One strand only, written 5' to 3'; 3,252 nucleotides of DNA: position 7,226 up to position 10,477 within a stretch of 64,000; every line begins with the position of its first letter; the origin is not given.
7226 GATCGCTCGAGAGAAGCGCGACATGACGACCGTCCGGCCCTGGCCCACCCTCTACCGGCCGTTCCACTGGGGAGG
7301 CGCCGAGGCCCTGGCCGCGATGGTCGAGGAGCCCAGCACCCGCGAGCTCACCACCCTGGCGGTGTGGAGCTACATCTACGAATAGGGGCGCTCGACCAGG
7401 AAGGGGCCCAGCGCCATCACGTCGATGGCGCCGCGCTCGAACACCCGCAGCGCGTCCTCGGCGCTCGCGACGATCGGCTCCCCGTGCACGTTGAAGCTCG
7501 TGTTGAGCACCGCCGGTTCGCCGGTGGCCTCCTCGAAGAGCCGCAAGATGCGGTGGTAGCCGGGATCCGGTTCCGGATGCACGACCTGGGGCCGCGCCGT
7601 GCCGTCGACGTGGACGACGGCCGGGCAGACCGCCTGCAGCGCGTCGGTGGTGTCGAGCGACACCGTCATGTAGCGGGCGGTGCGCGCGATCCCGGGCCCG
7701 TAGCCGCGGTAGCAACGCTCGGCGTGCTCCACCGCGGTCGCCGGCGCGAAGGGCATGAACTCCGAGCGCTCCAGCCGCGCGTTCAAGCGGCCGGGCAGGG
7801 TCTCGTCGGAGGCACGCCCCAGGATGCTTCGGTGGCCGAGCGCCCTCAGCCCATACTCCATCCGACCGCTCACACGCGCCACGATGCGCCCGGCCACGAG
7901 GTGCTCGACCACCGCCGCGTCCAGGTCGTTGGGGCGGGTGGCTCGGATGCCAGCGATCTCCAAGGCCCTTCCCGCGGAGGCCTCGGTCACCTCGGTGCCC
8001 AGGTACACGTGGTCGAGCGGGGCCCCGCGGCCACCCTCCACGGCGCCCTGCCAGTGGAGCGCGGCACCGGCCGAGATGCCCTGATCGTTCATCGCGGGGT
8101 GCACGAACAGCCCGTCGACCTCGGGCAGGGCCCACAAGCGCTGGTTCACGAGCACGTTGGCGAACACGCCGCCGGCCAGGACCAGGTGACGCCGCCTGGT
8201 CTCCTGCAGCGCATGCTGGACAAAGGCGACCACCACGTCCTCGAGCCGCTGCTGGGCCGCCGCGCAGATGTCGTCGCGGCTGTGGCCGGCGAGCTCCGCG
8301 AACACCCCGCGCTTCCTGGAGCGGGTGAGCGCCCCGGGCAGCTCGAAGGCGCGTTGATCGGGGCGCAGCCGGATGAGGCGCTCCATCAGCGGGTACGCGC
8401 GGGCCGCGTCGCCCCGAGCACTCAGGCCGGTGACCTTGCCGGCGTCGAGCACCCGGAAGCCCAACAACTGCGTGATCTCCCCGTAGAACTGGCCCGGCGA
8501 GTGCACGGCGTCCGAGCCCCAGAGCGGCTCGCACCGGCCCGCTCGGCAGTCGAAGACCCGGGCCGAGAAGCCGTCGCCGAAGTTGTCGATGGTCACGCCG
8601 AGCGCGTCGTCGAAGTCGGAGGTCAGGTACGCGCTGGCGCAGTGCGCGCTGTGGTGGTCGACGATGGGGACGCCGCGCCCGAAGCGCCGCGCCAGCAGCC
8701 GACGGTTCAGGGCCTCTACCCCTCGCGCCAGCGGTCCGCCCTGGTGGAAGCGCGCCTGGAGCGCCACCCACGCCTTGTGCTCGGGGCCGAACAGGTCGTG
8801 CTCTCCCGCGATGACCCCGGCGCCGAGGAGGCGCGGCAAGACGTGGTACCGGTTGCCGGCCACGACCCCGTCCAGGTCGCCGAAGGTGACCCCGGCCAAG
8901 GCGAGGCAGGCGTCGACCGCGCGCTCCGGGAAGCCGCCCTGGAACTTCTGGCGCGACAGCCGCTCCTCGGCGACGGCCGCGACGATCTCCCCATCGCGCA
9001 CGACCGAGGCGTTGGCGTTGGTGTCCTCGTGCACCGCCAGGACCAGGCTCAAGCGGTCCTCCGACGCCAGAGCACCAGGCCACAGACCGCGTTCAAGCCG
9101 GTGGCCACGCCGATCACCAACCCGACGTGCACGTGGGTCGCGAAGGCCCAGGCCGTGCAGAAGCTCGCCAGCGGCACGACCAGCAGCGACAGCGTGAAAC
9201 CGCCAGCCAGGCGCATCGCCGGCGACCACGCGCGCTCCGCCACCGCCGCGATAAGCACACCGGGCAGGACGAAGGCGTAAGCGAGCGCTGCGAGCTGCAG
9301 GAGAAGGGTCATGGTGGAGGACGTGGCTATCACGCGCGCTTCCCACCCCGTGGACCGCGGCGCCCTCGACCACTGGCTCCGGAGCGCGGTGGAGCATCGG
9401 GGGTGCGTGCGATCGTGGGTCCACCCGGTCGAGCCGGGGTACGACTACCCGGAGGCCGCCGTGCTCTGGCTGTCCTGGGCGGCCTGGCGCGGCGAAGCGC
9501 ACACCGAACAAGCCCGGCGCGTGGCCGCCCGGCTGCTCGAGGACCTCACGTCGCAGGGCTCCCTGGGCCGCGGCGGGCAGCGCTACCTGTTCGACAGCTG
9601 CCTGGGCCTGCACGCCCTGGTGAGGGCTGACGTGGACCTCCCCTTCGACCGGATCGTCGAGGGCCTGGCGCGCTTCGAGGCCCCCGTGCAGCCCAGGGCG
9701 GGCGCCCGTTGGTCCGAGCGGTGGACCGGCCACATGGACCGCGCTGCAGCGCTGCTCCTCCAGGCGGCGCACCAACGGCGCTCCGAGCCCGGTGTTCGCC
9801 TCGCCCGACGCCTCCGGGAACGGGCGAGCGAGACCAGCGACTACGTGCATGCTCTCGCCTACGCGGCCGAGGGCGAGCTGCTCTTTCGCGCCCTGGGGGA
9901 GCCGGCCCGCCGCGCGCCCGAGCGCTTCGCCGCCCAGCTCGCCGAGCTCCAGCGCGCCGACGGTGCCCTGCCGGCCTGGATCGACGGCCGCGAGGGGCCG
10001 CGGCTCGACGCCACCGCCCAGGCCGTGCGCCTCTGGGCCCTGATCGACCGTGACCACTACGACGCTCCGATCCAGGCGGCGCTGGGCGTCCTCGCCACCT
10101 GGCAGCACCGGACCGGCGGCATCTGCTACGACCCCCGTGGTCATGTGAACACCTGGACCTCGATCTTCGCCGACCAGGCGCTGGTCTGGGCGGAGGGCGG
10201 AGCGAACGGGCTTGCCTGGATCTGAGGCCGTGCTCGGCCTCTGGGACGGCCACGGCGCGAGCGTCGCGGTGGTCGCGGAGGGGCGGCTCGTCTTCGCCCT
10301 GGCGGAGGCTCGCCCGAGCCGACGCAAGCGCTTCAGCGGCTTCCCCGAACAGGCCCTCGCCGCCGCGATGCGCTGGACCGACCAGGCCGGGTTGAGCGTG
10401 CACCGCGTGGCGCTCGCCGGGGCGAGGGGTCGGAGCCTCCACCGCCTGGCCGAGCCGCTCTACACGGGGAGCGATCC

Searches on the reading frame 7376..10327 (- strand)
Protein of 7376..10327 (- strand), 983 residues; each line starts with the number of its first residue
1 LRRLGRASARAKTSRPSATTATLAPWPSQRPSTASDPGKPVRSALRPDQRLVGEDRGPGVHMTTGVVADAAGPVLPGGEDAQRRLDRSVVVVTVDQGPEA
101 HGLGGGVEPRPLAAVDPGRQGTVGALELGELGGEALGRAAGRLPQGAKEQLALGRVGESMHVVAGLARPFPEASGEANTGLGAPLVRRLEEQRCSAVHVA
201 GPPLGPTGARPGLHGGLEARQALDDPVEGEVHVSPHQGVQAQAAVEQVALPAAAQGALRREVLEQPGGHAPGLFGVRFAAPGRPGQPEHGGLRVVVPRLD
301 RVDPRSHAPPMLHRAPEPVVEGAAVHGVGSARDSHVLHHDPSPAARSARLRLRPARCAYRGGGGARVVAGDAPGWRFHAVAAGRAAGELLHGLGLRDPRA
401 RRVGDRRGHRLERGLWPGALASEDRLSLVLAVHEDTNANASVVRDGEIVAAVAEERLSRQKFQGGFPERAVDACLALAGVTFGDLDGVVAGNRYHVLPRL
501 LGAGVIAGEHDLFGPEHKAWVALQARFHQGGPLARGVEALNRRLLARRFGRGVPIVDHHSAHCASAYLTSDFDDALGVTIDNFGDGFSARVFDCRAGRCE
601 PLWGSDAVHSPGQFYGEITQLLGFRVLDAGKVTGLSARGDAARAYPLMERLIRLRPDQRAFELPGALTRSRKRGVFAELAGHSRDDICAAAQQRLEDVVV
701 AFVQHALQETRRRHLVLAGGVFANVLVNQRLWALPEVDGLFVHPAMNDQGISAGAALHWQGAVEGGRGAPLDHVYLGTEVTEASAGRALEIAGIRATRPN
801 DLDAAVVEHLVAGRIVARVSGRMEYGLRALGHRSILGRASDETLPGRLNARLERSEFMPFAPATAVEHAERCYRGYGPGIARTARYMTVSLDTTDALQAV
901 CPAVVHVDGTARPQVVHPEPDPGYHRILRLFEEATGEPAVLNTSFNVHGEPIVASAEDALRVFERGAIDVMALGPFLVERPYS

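Call 28: search_protein_families(library=ncbifam, proteins=[window:7376-10327:-], max_evalue=1e-20)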
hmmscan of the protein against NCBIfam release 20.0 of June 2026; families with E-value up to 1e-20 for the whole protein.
window:7376-10327:- (983 aa): 1 family
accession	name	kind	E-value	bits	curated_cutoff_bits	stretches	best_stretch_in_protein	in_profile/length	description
NF041651.1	nodul_NodU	equivalog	1e-26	93.9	1000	1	678-957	264-534/556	nodulation protein NodU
